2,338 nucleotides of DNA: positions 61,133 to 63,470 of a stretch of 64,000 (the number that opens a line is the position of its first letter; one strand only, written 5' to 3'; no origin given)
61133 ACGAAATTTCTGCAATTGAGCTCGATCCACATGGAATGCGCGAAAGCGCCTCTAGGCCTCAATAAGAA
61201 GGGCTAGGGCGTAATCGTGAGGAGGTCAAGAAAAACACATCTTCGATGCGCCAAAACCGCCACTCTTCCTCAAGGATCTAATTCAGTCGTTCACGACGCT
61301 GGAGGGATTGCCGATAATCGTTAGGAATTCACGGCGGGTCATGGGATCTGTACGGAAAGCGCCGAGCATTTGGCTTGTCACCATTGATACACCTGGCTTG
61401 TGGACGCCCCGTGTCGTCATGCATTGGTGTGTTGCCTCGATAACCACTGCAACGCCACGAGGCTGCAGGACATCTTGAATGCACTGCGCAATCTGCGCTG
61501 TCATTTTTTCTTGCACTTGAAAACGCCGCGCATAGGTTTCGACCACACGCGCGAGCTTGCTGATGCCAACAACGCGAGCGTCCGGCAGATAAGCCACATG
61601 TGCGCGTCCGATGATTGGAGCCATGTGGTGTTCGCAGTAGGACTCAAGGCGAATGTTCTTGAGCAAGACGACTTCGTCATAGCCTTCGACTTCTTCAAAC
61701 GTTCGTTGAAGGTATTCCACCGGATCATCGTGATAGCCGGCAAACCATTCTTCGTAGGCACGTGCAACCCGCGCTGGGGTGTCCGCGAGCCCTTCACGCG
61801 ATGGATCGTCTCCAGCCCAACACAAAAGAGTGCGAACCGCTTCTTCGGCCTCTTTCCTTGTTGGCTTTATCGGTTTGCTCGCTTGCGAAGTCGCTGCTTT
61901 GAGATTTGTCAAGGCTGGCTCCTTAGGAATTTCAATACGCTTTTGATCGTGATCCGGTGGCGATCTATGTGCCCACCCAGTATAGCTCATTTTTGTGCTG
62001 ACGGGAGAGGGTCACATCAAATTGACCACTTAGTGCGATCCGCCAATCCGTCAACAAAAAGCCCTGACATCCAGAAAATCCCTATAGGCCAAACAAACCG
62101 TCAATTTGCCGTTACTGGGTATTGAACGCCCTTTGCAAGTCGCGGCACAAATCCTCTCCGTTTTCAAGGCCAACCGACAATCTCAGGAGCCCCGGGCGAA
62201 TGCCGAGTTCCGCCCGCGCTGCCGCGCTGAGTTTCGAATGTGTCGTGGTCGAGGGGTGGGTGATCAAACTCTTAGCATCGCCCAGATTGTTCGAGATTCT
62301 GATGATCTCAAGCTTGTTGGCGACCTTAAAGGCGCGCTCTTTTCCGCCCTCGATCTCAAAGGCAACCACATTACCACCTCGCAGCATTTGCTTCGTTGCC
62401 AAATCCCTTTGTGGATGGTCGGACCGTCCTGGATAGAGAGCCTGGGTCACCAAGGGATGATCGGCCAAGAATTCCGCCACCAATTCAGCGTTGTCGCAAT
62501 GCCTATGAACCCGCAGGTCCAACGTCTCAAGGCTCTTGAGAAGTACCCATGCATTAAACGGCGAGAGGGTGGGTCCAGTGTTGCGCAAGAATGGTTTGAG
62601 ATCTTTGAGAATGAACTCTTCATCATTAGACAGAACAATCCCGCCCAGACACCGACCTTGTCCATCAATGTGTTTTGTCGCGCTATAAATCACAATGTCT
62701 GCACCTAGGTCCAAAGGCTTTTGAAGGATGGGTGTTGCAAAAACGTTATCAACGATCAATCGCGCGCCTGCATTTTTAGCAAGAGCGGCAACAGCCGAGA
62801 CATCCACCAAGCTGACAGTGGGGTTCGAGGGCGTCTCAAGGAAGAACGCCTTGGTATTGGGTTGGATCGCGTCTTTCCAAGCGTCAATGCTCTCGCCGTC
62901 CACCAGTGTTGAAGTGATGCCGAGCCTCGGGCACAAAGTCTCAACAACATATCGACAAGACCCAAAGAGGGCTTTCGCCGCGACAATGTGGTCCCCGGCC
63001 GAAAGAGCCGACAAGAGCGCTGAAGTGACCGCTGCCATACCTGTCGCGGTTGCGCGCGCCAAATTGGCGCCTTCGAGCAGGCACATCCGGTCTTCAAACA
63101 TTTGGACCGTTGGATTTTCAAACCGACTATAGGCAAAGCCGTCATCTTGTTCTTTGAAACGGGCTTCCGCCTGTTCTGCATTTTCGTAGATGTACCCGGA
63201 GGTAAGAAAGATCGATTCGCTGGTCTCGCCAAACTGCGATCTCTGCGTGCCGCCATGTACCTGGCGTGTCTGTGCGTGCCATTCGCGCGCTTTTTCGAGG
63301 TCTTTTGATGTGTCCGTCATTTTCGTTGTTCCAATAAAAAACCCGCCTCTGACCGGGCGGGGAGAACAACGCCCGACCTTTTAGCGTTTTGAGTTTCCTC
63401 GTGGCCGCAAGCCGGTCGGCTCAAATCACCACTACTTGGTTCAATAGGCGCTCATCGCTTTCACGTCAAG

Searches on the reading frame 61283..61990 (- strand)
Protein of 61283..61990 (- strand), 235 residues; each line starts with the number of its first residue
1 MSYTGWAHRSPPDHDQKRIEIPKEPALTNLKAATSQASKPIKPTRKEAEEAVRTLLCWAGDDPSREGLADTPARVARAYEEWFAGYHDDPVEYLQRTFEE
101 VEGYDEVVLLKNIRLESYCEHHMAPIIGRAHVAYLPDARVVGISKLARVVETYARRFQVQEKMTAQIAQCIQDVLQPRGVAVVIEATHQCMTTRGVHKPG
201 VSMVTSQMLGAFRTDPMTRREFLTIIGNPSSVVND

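Call 8: search_protein_families(library=ncbifam, proteins=[window:61283-61990:-])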
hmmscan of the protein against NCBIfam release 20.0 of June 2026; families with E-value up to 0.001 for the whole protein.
window:61283-61990:- (235 aa): 5 families
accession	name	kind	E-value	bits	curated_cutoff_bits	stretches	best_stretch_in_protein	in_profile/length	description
NF006825.1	PRK09347.1-2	subfamily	1.9e-81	271.8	174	1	49-226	2-178/179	GTP cyclohydrolase I FolE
NF006826.0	PRK09347.1-3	subfamily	2.1e-71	239.3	162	1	45-227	6-187/189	GTP cyclohydrolase I FolE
TIGR00063.1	folE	equivalog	1.7e-64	216.6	181.6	1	49-226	2-178/180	GTP cyclohydrolase I FolE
NF006824.0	PRK09347.1-1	equivalog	2.3e-45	154.8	202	1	45-225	35-215/219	GTP cyclohydrolase I FolE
TIGR03139.1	QueF-II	equivalog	3.6e-05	23.6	86.9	1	104-185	16-97/115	preQ(1) synthase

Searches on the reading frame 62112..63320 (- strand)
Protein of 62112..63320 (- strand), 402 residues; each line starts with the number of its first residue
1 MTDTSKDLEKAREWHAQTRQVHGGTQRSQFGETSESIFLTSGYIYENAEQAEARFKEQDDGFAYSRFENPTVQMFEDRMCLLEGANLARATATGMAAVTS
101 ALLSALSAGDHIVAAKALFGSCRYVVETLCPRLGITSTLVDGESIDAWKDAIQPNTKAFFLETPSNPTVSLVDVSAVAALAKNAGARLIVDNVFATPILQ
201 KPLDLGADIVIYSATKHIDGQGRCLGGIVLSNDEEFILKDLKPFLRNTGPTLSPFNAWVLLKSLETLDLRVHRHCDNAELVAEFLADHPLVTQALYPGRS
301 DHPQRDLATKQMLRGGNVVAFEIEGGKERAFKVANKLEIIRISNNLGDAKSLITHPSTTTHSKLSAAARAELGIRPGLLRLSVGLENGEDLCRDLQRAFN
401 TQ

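Call 8: search_protein_families(library=ncbifam, proteins=[window:62112-63320:-])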
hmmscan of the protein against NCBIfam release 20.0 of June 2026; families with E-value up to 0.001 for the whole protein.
window:62112-63320:- (402 aa): 54 families (the best 25 are shown)
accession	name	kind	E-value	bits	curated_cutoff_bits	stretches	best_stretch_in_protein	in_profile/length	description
NF005696.0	PRK07504.1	equivalog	1.3e-192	639.9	675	1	9-400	4-394/397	O-succinylhomoserine sulfhydrylase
TIGR01325.1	O_suc_HS_sulf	equivalog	8.1e-162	538.1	510.05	1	17-398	1-379/380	O-succinylhomoserine sulfhydrylase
NF005870.0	PRK07810.1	equivalog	9.1e-156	518.4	618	1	8-399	11-405/406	O-succinylhomoserine sulfhydrylase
NF006003.0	PRK08133.1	equivalog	1.3e-155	518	522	1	10-399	6-394/396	O-succinylhomoserine sulfhydrylase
TIGR01328.1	met_gam_lyase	equivalog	3.3e-118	394.9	549.7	1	15-400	3-389/391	methionine gamma-lyase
TIGR01326.1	OAH_OAS_sulfhy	subfamily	1.5e-112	376.4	495.1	2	16-232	2-219/418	O-acetylhomoserine aminocarboxypropyltransferase/cysteine synthase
NF005263.0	PRK06767.1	equivalog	1.9e-112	376.1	617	1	13-400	3-384/392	methionine gamma-lyase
NF004876.0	PRK06234.1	subfamily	1.4e-110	370.1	666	1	17-400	10-396/400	methionine gamma-lyase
NF005695.0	PRK07503.1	equivalog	1.8e-105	353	666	1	17-400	11-395/403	methionine gamma-lyase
NF006004.0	PRK08134.1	equivalog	3.5e-102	342.3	636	2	14-231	7-225/433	O-acetylhomoserine aminocarboxypropyltransferase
NF005872.0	PRK07812.1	equivalog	4.2e-101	338.6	703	2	3-231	4-234/439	bifunctional o-acetylhomoserine/o-acetylserine sulfhydrylase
NF004125.0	PRK05613.1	equivalog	1.8e-98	329.9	765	2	7-231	5-231/437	O-acetylhomoserine/O-acetylserine sulfhydrylase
NF005871.0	PRK07811.1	equivalog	1.2e-97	327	513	1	10-400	7-387/389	cystathionine gamma-synthase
NF006097.0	PRK08249.1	equivalog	7.9e-96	320.8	600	1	10-400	5-394/402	cystathionine gamma-synthase family protein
NF006096.0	PRK08248.1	equivalog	1.9e-95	320.1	726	2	10-231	3-225/431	homocysteine synthase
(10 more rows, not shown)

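Call 9: find_related_loci(query=window:62115-63320:-, collection=genome_contigs, flank=1500)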
Query window:62115-63320:- (402 aa) in genome_contigs; peptide patterns used: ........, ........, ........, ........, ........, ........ (x = any residue, [..] = any of these).
83 stretches matched a pattern; 23 encode a relative of the query (tblastn E <= 1e-3); 23 distinct loci.
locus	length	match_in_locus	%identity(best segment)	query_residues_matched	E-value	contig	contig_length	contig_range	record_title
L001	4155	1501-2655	65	14-399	4e-176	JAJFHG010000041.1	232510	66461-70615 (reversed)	MAG: Hyphomicrobiaceae bacterium isolate OFTM230 OFTM230_40, whole genome shotgun sequence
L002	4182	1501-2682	58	1-400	8e-164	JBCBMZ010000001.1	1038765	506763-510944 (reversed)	MAG: Pseudomonadota bacterium isolate J06630_7 NODE_1_length_1038765_cov_28.636647, whole genome shotgun sequence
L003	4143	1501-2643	59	18-399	3e-162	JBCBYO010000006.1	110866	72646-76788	MAG: Pseudomonadota bacterium isolate J06656_9 NODE_6_length_110866_cov_9.534096, whole genome shotgun sequence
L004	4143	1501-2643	59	18-399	4e-161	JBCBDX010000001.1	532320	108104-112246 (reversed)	MAG: Pseudomonadota bacterium isolate J06600_3 NODE_1_length_532320_cov_24.964747, whole genome shotgun sequence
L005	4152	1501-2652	60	16-400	6e-161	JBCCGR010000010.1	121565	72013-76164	MAG: Pseudomonadota bacterium isolate P01_B01_bin.48 k141_1825444_length_121565_cov_19.9158, whole genome shotgun sequen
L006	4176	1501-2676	59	2-400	1e-160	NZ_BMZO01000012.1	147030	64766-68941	Limoniibacter endophyticus strain KCTC 42097 sequence12, whole genome shotgun sequence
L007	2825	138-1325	56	4-402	1e-153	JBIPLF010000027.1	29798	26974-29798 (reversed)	MAG: Rickettsiales bacterium isolate ME2010-09-14_3300042543_group3_bin82 Rohwer_bin1980_scaffold_1033_c1, whole genome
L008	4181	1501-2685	52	4-401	3e-140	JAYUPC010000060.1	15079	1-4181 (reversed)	MAG: Sphingomonadales bacterium isolate GL106_DN_metabat_43 GL106_DN_metabat_43_59, whole genome shotgun sequence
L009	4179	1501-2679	53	4-399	1e-137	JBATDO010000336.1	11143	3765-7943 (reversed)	MAG: Sphingorhabdus sp. isolate MFD10467_ilm_asm_bin2 k127_174589, whole genome shotgun sequence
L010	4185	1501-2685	53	4-401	4e-137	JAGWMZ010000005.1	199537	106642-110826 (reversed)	MAG: Sphingomonadales bacterium isolate REEB22 contig-150_26, whole genome shotgun sequence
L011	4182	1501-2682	51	4-400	4e-135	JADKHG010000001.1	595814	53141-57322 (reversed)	MAG: Sphingomonadales bacterium isolate Skiv_18-Q3-R9-52_BAT3C.184 tig00003393-10-5945580, whole genome shotgun sequence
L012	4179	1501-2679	51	4-399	5e-128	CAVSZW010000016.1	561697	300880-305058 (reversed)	MAG: uncultured Alphaproteobacteria bacterium isolate MFD04651.bin.2.136 genome assembly, contig: contig_8381, whole gen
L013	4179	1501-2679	51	4-399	7e-125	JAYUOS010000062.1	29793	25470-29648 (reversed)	MAG: Sphingomonadales bacterium isolate GL104_DN_metabinner_1 GL104_DN_metabinner_1_61, whole genome shotgun sequence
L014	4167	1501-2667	48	10-400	2e-122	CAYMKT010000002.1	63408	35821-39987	MAG TPA_asm: uncultured Terrimonas sp. isolate SRP344714_co2_355 genome assembly, contig: NODE_1038_length_63408_cov_49.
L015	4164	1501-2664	47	10-399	1e-120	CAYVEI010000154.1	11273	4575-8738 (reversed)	MAG TPA_asm: uncultured Terrimonas sp. isolate SRP344714_co1_272 genome assembly, contig: NODE_10492_length_11273_cov_36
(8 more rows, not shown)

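Call 17: find_related_loci(query=window:62115-63320:-, collection=metagenome_contigs, flank=1200)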
Query window:62115-63320:- (402 aa) in metagenome_contigs; peptide patterns used: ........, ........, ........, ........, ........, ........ (x = any residue, [..] = any of these).
99 stretches matched a pattern; 7 encode a relative of the query (tblastn E <= 1e-3); 7 distinct loci.
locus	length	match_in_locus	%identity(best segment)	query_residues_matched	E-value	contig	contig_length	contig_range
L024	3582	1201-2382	51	4-400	1e-136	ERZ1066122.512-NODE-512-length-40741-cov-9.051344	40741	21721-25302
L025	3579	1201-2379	54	4-399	4e-136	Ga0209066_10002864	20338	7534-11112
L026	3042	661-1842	51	4-400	1e-137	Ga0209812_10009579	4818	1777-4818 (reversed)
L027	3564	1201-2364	47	10-399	3e-115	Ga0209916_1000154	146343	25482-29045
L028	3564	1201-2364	46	10-399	2e-113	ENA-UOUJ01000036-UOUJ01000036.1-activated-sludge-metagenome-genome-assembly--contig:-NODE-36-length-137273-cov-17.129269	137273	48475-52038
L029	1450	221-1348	40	11-400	6e-93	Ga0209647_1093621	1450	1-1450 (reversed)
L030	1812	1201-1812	55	4-207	9e-75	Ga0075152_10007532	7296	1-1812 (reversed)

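Call 18: find_homologous_proteins(query=window:62115-63320:-, max_evalue=1e-100)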
Query window:62115-63320:- (402 aa): 7987 proteins with E <= 1e-100 among 8000 candidates; the best 120 are listed.
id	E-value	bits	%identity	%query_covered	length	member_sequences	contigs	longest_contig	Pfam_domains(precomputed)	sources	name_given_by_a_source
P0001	5.1e-265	896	100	100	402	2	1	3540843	PF00266.26,PF01053.27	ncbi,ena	-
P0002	7.7e-192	655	71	99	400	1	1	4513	PF01053.27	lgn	-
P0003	6.2e-188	642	70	100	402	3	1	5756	PF02347.23,PF00155.28,PF00266.26,PF01053.27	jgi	jgi:O-succinylhomoserine sulfhydrylase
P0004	4.7e-185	633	73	94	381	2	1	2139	PF01053.27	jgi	-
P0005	6.3e-183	626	69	98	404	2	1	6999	PF00155.28,PF01053.27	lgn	-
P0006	3.6e-182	623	70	96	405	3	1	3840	PF00155.28,PF01053.27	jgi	jgi:O-succinylhomoserine sulfhydrylase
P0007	1.8e-181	621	72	92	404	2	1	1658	PF01053.27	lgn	-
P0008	6.0e-181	619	71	96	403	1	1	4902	PF01053.27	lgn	-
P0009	6.3e-181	619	69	98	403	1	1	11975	PF00155.28,PF01053.27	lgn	-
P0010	2.4e-180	617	71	96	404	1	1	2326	PF00155.28,PF01053.27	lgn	-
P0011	3.8e-180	617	71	96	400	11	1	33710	PF00155.28,PF01053.27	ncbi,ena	-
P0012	4.5e-180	617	70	99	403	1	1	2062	PF00155.28,PF01053.27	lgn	-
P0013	4.6e-180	617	70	96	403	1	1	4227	PF01053.27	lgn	-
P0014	7.3e-180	616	69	99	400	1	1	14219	PF01053.27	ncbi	-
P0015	3.8e-179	614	69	96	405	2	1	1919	PF00155.28,PF01053.27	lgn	-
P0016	2.3e-178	611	69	98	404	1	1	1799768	PF00155.28,PF00266.26,PF01053.27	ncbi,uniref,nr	ncbi:O-succinylhomoserine sulfhydrylase [Chthonobacter albigriseus]|uniref:O-succinylhomoserine sulf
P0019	3.5e-177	607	70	96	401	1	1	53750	PF00155.28,PF01053.27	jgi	-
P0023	1.7e-176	605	67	99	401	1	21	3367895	PF00155.28,PF01053.27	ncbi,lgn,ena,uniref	ncbi:O-succinylhomoserine sulfhydrylase [Pyruvatibacter mobilis]|uniref:O-succinylhomoserine sulfhyd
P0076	6.2e-171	586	64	100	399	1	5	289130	PF00155.28,PF01053.27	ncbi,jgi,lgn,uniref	ncbi:O-succinylhomoserine sulfhydrylase [Parvibaculum sp.]|jgi:O-succinylhomoserine sulfhydrylase|un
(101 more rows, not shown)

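Call 19: find_encoding_contigs(protein=P0001, flank=600, max_places=2)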
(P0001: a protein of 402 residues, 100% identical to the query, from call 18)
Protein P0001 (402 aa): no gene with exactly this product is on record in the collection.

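Call 20: find_encoding_contigs(protein=P0002, flank=600, max_places=1)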
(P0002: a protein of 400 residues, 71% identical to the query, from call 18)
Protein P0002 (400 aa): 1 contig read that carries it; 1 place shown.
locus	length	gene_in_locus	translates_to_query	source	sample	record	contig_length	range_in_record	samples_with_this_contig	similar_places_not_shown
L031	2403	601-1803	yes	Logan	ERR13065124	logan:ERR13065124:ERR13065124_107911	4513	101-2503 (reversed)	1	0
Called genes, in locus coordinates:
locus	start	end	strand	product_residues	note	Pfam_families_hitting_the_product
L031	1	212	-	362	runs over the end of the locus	PF06559:DCD_N, PF22769:DCD, PF22569:DCD_C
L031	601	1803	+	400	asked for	PF01053:Cys_Met_Meta_PP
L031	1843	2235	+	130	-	PF04379:DUF525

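Call 21: find_encoding_contigs(protein=P0003, flank=600, max_places=1)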
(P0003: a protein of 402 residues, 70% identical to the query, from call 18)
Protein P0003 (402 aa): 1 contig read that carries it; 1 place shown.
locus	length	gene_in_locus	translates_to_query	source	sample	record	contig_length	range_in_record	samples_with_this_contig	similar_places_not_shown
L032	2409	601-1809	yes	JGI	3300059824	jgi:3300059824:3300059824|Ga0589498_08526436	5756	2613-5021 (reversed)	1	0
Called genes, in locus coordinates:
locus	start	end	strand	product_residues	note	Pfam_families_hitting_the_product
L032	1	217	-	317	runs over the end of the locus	?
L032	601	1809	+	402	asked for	PF01053:Cys_Met_Meta_PP, PF00155:Aminotran_1_2 (weak), PF00266:Aminotran_5 (faint), PF02347:GDC-P (weak)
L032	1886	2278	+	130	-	PF04379:DUF525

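Call 22: find_encoding_contigs(protein=P0005, flank=600, max_places=1)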
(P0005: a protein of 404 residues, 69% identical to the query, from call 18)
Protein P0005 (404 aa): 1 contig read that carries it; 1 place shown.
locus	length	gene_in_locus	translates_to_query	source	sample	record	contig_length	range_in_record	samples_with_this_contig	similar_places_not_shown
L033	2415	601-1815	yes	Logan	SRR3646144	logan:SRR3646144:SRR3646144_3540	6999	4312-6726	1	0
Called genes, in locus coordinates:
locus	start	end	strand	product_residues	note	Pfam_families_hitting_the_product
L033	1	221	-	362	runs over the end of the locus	PF06559:DCD_N, PF22769:DCD, PF22569:DCD_C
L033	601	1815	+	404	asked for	PF01053:Cys_Met_Meta_PP, PF00155:Aminotran_1_2 (weak)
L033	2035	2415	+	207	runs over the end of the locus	PF01227:GTP_cyclohydroI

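Call 23: find_encoding_contigs(protein=P0009, flank=600, max_places=1)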
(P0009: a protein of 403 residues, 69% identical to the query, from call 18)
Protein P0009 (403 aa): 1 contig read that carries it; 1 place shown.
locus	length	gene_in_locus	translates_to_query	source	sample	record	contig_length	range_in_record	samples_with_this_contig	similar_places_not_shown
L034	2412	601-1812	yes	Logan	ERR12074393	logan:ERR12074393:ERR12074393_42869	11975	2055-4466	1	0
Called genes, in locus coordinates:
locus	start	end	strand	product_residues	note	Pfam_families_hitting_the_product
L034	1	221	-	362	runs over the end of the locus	PF06559:DCD_N, PF22769:DCD, PF22569:DCD_C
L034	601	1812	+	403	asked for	PF01053:Cys_Met_Meta_PP, PF00155:Aminotran_1_2 (weak)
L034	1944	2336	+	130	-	PF04379:DUF525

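Call 24: find_encoding_contigs(protein=P0011, flank=600, max_places=1)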
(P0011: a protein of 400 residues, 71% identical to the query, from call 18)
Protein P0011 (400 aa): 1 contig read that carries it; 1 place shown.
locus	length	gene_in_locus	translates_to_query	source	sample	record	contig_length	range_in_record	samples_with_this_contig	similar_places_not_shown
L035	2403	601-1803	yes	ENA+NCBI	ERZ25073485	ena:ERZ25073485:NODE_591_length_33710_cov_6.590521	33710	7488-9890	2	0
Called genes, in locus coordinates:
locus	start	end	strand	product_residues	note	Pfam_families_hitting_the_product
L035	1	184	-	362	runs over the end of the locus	PF06559:DCD_N, PF22769:DCD, PF22569:DCD_C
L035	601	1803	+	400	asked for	PF01053:Cys_Met_Meta_PP, PF00155:Aminotran_1_2 (weak)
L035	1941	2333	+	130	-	PF04379:DUF525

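Call 25: find_encoding_contigs(protein=P0014, flank=600, max_places=1)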
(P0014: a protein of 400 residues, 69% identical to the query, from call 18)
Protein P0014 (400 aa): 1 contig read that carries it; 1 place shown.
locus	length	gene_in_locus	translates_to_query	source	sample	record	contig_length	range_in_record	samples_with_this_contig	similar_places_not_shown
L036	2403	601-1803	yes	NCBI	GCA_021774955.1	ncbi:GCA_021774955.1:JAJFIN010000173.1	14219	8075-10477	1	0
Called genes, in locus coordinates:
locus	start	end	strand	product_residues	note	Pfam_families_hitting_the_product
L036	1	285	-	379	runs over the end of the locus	PF06559:DCD_N, PF22769:DCD, PF22569:DCD_C, PF22769:DCD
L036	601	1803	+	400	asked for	PF01053:Cys_Met_Meta_PP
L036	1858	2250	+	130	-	PF04379:DUF525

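Call 26: find_encoding_contigs(protein=P0016, flank=600, max_places=1)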
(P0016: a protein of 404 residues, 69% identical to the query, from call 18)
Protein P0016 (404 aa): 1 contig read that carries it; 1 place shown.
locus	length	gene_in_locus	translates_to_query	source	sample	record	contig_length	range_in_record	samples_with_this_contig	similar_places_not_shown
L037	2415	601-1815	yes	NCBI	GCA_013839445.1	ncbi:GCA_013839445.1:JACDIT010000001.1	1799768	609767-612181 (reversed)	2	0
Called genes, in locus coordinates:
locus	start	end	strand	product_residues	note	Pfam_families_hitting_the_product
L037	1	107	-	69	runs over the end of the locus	PF00313:CSD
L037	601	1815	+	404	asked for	PF01053:Cys_Met_Meta_PP, PF00155:Aminotran_1_2 (weak), PF00266:Aminotran_5 (faint)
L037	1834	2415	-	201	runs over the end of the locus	PF01066:CDP-OH_P_transf (weak)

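Call 27: find_encoding_contigs(protein=P0023, flank=600, max_places=1)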
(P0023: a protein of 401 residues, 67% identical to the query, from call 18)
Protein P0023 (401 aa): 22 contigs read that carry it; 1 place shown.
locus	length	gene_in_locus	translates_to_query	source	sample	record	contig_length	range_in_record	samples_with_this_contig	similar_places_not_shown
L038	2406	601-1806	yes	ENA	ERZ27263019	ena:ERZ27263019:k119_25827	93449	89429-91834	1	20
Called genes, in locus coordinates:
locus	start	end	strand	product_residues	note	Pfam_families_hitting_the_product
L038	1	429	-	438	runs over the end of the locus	PF06559:DCD_N, PF22769:DCD, PF22569:DCD_C, PF22769:DCD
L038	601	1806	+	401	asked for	PF01053:Cys_Met_Meta_PP, PF00155:Aminotran_1_2 (weak)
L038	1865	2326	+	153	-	PF04379:DUF525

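Call 28: find_encoding_contigs(protein=P0076, flank=600, max_places=1)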
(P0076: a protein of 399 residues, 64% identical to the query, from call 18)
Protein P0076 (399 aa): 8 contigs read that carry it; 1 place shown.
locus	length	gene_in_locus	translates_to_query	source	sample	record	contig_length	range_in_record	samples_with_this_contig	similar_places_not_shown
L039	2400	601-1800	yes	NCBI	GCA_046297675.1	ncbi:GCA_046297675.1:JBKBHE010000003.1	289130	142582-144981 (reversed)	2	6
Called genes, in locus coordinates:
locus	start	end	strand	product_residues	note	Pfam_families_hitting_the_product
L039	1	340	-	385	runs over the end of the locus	PF06559:DCD_N, PF22769:DCD, PF22569:DCD_C, PF22769:DCD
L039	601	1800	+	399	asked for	PF01053:Cys_Met_Meta_PP, PF00155:Aminotran_1_2 (weak)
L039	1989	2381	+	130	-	PF04379:DUF525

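Call 29: find_encoding_contigs(protein=P0019, flank=600, max_places=1)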
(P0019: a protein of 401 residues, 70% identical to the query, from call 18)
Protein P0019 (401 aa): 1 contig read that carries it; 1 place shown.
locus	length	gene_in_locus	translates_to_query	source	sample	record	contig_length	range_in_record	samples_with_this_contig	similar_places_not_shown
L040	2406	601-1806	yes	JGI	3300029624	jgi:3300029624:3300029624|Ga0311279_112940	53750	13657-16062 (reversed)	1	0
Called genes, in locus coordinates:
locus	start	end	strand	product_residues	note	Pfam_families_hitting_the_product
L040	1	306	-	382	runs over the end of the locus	PF06559:DCD_N, PF22769:DCD, PF22569:DCD_C, PF22769:DCD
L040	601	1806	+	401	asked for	PF01053:Cys_Met_Meta_PP, PF00155:Aminotran_1_2 (weak)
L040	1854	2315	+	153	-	PF04379:DUF525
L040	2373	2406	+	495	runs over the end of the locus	PF02386:TrkH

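Call 55: list_cluster_members(proteins=[P0001])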
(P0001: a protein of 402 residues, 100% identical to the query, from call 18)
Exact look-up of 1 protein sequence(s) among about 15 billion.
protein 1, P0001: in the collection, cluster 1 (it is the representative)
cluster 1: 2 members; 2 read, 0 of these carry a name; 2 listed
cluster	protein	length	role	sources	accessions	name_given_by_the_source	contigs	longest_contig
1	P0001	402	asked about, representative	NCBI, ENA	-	-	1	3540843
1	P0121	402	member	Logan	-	-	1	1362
